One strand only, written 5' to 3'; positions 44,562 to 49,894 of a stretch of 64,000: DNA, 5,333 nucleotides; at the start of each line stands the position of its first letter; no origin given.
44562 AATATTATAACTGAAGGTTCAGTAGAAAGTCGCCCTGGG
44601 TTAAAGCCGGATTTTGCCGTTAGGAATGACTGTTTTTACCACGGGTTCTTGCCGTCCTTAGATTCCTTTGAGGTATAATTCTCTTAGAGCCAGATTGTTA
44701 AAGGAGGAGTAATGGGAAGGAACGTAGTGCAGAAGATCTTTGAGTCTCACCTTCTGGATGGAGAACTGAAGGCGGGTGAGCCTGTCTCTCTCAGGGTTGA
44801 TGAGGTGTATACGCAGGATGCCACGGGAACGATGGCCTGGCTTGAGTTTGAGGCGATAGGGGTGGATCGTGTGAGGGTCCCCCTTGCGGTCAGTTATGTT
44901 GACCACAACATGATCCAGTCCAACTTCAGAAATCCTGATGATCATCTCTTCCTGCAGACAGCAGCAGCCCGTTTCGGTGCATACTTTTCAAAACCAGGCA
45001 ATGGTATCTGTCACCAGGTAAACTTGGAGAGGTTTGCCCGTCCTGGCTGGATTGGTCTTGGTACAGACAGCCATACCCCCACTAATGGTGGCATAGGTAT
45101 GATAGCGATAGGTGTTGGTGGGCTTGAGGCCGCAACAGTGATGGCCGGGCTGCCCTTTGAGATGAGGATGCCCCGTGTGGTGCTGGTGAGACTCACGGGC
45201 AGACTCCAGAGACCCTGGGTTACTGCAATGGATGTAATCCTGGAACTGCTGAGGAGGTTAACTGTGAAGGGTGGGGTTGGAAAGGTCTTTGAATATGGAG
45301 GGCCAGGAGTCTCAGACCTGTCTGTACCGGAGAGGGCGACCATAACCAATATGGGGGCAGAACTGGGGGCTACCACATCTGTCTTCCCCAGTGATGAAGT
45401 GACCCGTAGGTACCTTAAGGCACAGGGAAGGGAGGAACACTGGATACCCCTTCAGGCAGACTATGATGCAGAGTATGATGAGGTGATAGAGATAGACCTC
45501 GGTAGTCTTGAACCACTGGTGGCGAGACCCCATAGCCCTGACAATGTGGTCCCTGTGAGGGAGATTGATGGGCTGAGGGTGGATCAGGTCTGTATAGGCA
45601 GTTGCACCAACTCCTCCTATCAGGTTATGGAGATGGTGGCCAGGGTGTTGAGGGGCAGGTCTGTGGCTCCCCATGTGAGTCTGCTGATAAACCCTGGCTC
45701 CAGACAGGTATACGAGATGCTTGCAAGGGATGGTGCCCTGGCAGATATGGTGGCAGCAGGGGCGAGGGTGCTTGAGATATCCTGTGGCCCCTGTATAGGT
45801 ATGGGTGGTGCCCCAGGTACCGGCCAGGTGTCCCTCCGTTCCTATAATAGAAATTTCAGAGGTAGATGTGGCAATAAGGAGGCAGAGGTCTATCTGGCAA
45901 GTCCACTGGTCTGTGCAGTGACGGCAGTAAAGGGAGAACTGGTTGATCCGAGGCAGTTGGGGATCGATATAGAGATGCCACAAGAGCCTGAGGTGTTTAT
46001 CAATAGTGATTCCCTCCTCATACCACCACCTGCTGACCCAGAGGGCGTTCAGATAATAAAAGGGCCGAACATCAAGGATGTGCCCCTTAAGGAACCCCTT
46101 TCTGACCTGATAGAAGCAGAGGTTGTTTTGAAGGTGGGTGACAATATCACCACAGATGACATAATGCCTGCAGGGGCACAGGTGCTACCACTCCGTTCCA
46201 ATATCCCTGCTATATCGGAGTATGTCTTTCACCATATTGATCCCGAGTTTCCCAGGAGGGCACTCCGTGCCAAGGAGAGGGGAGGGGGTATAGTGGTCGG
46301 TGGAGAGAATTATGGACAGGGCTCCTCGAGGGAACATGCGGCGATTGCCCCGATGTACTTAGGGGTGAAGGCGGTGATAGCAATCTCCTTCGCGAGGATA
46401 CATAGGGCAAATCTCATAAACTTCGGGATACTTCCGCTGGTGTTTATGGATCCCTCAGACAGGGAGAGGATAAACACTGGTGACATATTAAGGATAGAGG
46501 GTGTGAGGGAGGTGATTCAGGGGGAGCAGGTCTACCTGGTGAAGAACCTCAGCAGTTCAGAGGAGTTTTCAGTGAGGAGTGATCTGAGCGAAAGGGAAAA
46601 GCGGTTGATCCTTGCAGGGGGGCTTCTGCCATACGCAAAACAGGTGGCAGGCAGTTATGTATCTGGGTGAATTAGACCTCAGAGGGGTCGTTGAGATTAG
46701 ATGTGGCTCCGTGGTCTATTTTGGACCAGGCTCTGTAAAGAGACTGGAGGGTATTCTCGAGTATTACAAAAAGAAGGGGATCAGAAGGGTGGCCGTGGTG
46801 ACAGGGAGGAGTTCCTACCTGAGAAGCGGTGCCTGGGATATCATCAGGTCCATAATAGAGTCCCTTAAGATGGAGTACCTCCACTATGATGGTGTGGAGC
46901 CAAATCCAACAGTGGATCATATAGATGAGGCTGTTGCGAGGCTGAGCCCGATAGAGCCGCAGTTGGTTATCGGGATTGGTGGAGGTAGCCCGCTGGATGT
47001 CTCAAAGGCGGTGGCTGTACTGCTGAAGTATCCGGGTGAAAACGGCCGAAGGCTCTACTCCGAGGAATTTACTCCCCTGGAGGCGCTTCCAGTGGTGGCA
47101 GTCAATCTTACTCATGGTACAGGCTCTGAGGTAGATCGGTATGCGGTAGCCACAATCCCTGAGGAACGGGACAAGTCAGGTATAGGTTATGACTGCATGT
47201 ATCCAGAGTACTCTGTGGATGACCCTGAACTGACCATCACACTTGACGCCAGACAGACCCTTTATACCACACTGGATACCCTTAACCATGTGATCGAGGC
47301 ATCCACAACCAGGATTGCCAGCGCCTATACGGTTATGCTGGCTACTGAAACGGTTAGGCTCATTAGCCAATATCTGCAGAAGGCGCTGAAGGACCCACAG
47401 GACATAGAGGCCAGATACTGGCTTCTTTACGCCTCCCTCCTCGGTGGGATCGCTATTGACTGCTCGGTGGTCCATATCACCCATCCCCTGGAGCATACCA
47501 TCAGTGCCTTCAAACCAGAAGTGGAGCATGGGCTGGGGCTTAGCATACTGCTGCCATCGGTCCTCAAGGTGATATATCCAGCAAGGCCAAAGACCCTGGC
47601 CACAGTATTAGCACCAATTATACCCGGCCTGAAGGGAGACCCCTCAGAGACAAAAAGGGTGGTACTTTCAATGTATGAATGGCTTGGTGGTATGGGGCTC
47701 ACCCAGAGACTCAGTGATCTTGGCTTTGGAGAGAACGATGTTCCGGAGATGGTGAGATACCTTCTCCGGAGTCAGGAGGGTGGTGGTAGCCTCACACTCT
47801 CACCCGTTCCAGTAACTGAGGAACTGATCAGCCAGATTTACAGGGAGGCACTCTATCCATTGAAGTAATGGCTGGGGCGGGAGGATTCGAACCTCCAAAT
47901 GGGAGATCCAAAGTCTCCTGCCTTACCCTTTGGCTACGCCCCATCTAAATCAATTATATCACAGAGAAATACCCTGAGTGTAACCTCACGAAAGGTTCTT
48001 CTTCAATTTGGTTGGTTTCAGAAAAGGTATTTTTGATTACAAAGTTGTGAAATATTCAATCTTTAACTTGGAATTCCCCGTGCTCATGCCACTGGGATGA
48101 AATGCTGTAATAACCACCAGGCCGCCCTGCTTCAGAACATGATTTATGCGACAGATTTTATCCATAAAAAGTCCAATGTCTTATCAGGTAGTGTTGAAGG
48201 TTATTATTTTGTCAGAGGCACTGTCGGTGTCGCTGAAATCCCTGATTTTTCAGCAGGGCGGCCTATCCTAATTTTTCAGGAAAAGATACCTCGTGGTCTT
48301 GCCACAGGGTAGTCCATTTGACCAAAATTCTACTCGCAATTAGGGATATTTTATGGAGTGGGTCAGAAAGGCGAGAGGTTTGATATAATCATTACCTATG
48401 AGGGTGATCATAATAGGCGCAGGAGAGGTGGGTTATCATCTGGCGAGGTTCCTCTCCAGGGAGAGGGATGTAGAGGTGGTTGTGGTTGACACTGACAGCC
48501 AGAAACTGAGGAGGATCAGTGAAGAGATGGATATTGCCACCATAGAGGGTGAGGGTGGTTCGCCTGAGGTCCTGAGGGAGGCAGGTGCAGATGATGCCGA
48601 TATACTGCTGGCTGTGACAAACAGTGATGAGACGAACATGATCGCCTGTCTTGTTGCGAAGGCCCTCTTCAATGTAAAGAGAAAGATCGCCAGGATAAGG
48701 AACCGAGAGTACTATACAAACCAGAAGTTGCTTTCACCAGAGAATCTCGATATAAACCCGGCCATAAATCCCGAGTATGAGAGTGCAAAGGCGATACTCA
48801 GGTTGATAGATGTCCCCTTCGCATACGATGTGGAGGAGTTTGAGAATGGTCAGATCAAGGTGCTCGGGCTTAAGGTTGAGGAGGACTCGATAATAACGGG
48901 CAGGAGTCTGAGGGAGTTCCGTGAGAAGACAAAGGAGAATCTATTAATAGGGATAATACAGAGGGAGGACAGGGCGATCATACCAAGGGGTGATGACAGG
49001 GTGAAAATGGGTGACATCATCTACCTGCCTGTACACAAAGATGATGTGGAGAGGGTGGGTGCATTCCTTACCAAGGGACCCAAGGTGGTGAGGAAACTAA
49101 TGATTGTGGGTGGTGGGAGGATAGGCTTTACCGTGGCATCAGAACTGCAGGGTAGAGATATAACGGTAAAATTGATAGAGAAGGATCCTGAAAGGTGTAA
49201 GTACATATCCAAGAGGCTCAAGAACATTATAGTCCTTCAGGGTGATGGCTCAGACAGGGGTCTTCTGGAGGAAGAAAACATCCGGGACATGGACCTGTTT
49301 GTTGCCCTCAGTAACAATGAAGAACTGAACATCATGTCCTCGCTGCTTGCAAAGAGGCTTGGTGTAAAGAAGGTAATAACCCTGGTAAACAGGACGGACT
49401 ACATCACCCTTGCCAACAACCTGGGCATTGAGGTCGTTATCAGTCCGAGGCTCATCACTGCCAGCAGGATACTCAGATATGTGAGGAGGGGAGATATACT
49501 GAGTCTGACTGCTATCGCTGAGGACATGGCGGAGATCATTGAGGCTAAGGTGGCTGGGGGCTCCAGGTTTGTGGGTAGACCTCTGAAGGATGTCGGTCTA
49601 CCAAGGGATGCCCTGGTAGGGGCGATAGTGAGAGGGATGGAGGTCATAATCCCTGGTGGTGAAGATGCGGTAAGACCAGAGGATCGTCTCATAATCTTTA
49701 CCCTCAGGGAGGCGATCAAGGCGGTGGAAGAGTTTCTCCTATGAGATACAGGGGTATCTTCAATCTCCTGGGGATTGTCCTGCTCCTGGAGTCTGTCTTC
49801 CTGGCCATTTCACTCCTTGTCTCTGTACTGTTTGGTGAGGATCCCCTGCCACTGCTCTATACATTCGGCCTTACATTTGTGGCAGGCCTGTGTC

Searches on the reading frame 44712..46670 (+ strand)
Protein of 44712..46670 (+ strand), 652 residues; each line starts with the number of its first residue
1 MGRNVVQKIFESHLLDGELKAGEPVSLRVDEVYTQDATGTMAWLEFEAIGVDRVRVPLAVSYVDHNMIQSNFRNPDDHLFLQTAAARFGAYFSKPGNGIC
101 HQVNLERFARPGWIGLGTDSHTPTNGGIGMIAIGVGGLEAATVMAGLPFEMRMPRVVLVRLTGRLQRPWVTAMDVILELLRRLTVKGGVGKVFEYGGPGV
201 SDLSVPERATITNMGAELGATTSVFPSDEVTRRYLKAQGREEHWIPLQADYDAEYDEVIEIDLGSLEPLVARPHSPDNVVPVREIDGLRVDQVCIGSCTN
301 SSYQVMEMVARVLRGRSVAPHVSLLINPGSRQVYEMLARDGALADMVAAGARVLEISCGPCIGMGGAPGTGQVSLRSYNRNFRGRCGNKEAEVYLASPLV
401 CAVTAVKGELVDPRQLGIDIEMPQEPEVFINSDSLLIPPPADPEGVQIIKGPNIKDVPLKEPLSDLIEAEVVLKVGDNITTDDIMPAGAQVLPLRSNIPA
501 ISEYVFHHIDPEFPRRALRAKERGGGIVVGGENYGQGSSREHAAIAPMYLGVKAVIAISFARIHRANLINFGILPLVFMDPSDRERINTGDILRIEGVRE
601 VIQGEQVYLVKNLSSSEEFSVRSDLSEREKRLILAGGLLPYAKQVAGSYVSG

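Call 97: search_protein_families(library=pfam, proteins=[window:44712-46670:+], max_evalue=0.00001)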
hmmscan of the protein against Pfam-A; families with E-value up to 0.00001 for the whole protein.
window:44712-46670:+ (652 aa): 2 families
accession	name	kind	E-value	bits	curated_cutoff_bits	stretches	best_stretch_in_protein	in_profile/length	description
PF00330.25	Aconitase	-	2.5e-113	380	28.7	1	7-408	1-463/463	Aconitase family (aconitate hydratase)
PF00694.25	Aconitase_C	-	3.2e-23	83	22.8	1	511-579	60-129/131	Aconitase C-terminal domain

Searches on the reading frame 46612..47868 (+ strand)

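Call 52: search_protein_families(library=pfam, proteins=[window:46612-47868:+])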
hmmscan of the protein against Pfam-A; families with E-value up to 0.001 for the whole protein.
window:46612-47868:+ (418 aa): 3 families
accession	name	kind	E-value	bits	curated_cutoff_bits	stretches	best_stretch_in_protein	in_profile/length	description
PF00465.25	Fe-ADH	-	1.1e-38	133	31.3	1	35-205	4-168/168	Iron-containing alcohol dehydrogenase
PF25137.1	ADH_Fe_C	-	2.8e-27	96.1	27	1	216-413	1-193/194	Fe-containing alcohol dehydrogenase family, C-terminal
PF13685.12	Fe-ADH_2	-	5.7e-08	33.3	28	1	37-139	2-98/149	Iron-containing alcohol dehydrogenase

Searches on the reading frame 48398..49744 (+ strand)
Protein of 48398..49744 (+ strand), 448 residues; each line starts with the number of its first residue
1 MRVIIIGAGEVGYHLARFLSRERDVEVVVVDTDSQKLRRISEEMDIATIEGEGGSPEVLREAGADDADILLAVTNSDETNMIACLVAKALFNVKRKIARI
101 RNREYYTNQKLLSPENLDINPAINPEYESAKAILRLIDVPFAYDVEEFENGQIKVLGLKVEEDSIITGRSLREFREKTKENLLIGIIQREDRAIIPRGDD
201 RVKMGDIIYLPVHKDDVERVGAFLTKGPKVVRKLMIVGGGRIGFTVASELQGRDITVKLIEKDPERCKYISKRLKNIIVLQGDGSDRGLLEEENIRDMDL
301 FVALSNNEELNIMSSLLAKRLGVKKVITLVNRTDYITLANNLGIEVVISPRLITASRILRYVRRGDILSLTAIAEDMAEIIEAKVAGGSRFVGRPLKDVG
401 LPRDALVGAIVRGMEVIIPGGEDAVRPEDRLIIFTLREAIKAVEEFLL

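Call 52: search_protein_families(library=pfam, proteins=[window:48398-49744:+])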
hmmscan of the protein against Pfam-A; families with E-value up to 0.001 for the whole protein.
window:48398-49744:+ (448 aa): 21 families
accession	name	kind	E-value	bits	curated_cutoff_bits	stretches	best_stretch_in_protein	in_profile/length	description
PF02254.24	TrkA_N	-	4.9e-56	188.5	23.8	2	3-109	1-102/116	TrkA-N domain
PF02080.26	TrkA_C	-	3e-24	85.2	27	2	381-447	2-70/71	TrkA-C domain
PF13241.12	NAD_binding_7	-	5.9e-10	40.1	22.1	0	2-88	9-83/104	Putative NAD(P)-binding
PF03435.24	Sacchrp_dh_NADP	-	6.2e-10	39.9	25.1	1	3-90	1-94/129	Saccharopine dehydrogenase NADP binding domain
PF07992.20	Pyr_redox_2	-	8.2e-08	32.4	26.1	0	223-277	136-188/291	Pyridine nucleotide-disulphide oxidoreductase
PF01266.30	DAO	-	1.8e-07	31.5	27.9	0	2-33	1-31/353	FAD dependent oxidoreductase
PF01488.26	Shikimate_DH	-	2.6e-07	31.2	24.3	0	2-47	14-59/138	Shikimate / quinate 5-dehydrogenase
PF00070.33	Pyr_redox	-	8.9e-07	29.8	22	0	233-272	1-44/82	Pyridine nucleotide-disulphide oxidoreductase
PF03807.23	F420_oxidored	-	9.5e-07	29.8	21.6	0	3-49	2-49/94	NADP oxidoreductase coenzyme F420-dependent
PF13450.12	NAD_binding_8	-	1.9e-06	28.5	21.9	0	236-264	1-29/68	NAD(P)-binding Rossmann-like domain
PF02737.24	3HCDH_N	-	7.4e-06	26.4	22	0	3-45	2-43/180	3-hydroxyacyl-CoA dehydrogenase, NAD binding domain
PF01494.25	FAD_binding_3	-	8.4e-06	25.7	22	0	2-38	3-38/349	FAD binding domain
PF13460.12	NAD_binding_10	-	1.9e-05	25.1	27.2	0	8-89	3-86/184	NAD(P)H-binding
PF03721.20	UDPG_MGDP_dh_N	-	3e-05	24.1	27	0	1-43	1-42/187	UDP-glucose/GDP-mannose dehydrogenase family, NAD binding domain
PF01262.27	AlaDh_PNT_C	-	5.9e-05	23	23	0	2-60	30-87/214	Alanine dehydrogenase/PNT, C-terminal domain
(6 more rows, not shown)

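Call 70: find_homologous_proteins(query=window:48398-49744:+, max_evalue=1e-120)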
Query window:48398-49744:+ (448 aa): 544 proteins with E <= 1e-120 among 8000 candidates; the best 120 are listed.
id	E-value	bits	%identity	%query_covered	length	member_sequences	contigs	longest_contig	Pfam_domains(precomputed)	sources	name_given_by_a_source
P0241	3.7e-279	944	100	100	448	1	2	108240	PF13241.13,PF02080.27,PF13450.13,PF07992.21,PF00070.34,PF01494.26,PF01266.31,PF02254.25,PF13460.13,PF03435.25,PF03807.24,PF02737.25,PF01488.27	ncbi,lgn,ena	-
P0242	3.0e-236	802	84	100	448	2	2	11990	PF13241.13,PF02080.27,PF13450.13,PF07992.21,PF00070.34,PF01494.26,PF21799.3,PF01946.24,PF01266.31,PF02254.25,PF02558.23,PF13460.13,PF01262.28,PF03721.21,PF03435.25,PF03807.24,PF02737.25,PF01488.27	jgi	jgi:trk system potassium uptake protein TrkA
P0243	2.0e-235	799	83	100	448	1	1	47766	PF13241.13,PF02080.27,PF13450.13,PF07992.21,PF00070.34,PF01494.26,PF01266.31,PF02254.25,PF02558.23,PF13460.13,PF01262.28,PF03721.21,PF03435.25,PF03807.24,PF02737.25,PF01488.27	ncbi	-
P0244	3.9e-206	703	72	100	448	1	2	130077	PF13241.13,PF02080.27,PF13450.13,PF07992.21,PF00070.34,PF00056.30,PF01494.26,PF01266.31,PF02254.25,PF02558.23,PF03721.21,PF03435.25,PF03807.24,PF02737.25,PF01488.27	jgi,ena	-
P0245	8.6e-206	702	73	100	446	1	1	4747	PF01408.29,PF13241.13,PF02080.27,PF07992.21,PF00070.34,PF03446.22,PF01946.24,PF02254.25,PF13460.13,PF03435.25,PF03807.24,PF02737.25,PF01488.27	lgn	-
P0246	3.2e-205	700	73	100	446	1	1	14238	PF13241.13,PF02080.27,PF13450.13,PF07992.21,PF00070.34,PF01946.24,PF01266.31,PF02254.25,PF13460.13,PF01262.28,PF03435.25,PF03807.24,PF02737.25,PF01488.27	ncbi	-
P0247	3.8e-200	683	70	99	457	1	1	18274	PF13241.13,PF02080.27,PF13450.13,PF07992.21,PF01946.24,PF01266.31,PF02254.25,PF02558.23,PF01262.28,PF03435.25,PF03807.24,PF00044.31,PF02737.25,PF01488.27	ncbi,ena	-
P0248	7.9e-196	669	69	100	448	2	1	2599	PF13241.13,PF02080.27,PF02254.25,PF07992.21,PF03435.25,PF03807.24,PF02737.25,PF01488.27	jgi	jgi:trk system potassium uptake protein TrkA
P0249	6.4e-194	663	70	100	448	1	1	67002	PF13241.13,PF02080.27,PF13450.13,PF07992.21,PF00070.34,PF03446.22,PF01494.26,PF21799.3,PF01946.24,PF01266.31,PF02254.25,PF02558.23,PF13460.13,PF01262.28,PF00106.32,PF03721.21,PF03435.25,PF03807.24,PF02737.25,PF01488.27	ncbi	-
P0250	7.1e-194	663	69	100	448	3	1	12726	PF13241.13,PF02080.27,PF02254.25,PF07992.21,PF03435.25,PF02737.25,PF01488.27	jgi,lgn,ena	-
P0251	4.1e-192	657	69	100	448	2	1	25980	PF13241.13,PF02080.27,PF02254.25,PF07992.21,PF03435.25,PF02737.25,PF01488.27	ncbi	-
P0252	1.8e-191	655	69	100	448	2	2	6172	PF13241.13,PF02080.27,PF07992.21,PF00070.34,PF01494.26,PF01946.24,PF01266.31,PF02254.25,PF13460.13,PF01262.28,PF03435.25,PF03807.24,PF00044.31,PF02737.25,PF01488.27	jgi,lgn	jgi:trk system potassium uptake protein TrkA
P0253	2.0e-190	651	68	100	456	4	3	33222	PF01946.24,PF13241.13,PF02080.27,PF02254.25,PF07992.21,PF13460.13,PF01262.28,PF03435.25,PF01488.27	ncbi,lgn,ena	-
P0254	1.2e-189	649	67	100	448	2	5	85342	PF13241.13,PF02080.27,PF02254.25,PF07992.21,PF03435.25,PF01494.26,PF21799.3,PF02737.25,PF01488.27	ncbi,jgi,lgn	jgi:trk system potassium uptake protein TrkA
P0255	2.0e-189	648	66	100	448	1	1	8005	PF13241.13,PF02080.27,PF02254.25,PF07992.21,PF03435.25,PF02737.25,PF01488.27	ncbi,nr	ncbi:MAG: Trk system potassium transporter TrkA [Nitrospirae bacterium]|nr:MAG: Trk system potassium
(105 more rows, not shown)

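Call 71: find_encoding_contigs(protein=P0243, flank=10000, max_places=1)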
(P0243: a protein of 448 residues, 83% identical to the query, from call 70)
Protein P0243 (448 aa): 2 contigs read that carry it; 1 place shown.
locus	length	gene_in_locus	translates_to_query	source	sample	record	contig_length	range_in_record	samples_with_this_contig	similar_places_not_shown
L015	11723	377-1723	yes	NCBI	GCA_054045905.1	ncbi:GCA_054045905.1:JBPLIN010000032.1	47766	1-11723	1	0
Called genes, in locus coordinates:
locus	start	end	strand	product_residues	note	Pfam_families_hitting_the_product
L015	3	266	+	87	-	?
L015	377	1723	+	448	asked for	PF00070:Pyr_redox (faint), PF01262:AlaDh_PNT_C (faint), PF01266:DAO (faint), PF02254:TrkA_N, PF03435:Sacchrp_dh_NADP (weak), PF02080:TrkA_C, PF02254:TrkA_N, PF02080:TrkA_C, +10 more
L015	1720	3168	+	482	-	PF02386:TrkH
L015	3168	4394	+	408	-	PF00364:Biotin_lipoyl (faint), PF25917:BSH_RND (weak), PF25973:BSH_CzcB (weak), PF25954:Beta-barrel_RND_2, PF25990:Beta-barrel_YknX, PF26002:Beta-barrel_AprE (weak), PF25989:YknX_C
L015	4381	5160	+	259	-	PF04060:FeS, PF12654:DUF3786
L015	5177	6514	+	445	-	PF01551:Peptidase_M23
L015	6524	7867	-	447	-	PF00072:Response_reg, PF00158:Sigma54_activat, PF00493:MCM (weak), PF14532:Sigma54_activ_2, PF07728:AAA_5 (weak), PF25601:AAA_lid_14, PF02954:HTH_8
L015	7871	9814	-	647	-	PF19312:NtrY_N (faint), PF00672:HAMP, PF00989:PAS, PF08448:PAS_4, PF13426:PAS_9, PF00512:HisKA, PF02518:HATPase_c, PF14501:HATPase_c_5 (weak), +1 more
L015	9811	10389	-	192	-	PF14334:DUF4390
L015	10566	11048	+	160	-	PF04008:Adenosine_kin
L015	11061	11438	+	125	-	PF01502:PRA-CH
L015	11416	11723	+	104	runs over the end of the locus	PF01503:PRA-PH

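Call 72: find_encoding_contigs(protein=P0242, flank=10000, max_places=2)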
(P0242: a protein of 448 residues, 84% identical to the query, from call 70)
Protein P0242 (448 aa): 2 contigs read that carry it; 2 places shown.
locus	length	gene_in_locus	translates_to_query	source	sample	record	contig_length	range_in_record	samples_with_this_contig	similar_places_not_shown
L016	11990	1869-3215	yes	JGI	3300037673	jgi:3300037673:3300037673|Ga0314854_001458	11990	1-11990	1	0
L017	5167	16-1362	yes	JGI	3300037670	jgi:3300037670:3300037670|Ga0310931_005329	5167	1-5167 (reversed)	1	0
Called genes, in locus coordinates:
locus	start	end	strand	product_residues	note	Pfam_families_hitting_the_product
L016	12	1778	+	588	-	PF13424:TPR_12 (faint), PF13428:TPR_14 (faint), PF13432:TPR_16 (faint), PF14559:TPR_19 (faint), PF07719:TPR_2 (weak), PF00515:TPR_1 (weak), PF13181:TPR_8 (weak)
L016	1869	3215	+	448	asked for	PF00070:Pyr_redox (faint), PF01262:AlaDh_PNT_C (faint), PF02254:TrkA_N, PF03435:Sacchrp_dh_NADP (weak), PF07992:Pyr_redox_2 (weak), PF02080:TrkA_C, PF02254:TrkA_N, PF02080:TrkA_C, +12 more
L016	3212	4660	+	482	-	PF02386:TrkH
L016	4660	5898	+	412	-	PF00364:Biotin_lipoyl (faint), PF25917:BSH_RND, PF25973:BSH_CzcB (weak), PF25954:Beta-barrel_RND_2, PF25990:Beta-barrel_YknX, PF26002:Beta-barrel_AprE (weak), PF25967:RND-MFP_C (faint), PF25989:YknX_C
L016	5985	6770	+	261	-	PF04060:FeS, PF12654:DUF3786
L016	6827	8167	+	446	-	PF01551:Peptidase_M23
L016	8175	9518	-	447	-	PF00072:Response_reg, PF00158:Sigma54_activat, PF00493:MCM (weak), PF14532:Sigma54_activ_2, PF07728:AAA_5 (weak), PF25601:AAA_lid_14, PF02954:HTH_8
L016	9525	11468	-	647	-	PF19312:NtrY_N (faint), PF00672:HAMP, PF00989:PAS, PF08448:PAS_4 (weak), PF13426:PAS_9, PF00512:HisKA, PF02518:HATPase_c, PF14501:HATPase_c_5 (weak)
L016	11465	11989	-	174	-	?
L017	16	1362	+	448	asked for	PF00070:Pyr_redox (faint), PF01262:AlaDh_PNT_C (faint), PF02254:TrkA_N, PF03435:Sacchrp_dh_NADP (weak), PF07992:Pyr_redox_2 (weak), PF02080:TrkA_C, PF02254:TrkA_N, PF02080:TrkA_C, +12 more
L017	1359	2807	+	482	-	PF02386:TrkH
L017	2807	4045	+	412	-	PF00364:Biotin_lipoyl (faint), PF25917:BSH_RND, PF25973:BSH_CzcB (weak), PF25954:Beta-barrel_RND_2, PF25990:Beta-barrel_YknX, PF26002:Beta-barrel_AprE (weak), PF25967:RND-MFP_C (faint), PF25989:YknX_C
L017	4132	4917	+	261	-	PF04060:FeS, PF12654:DUF3786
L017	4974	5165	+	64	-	?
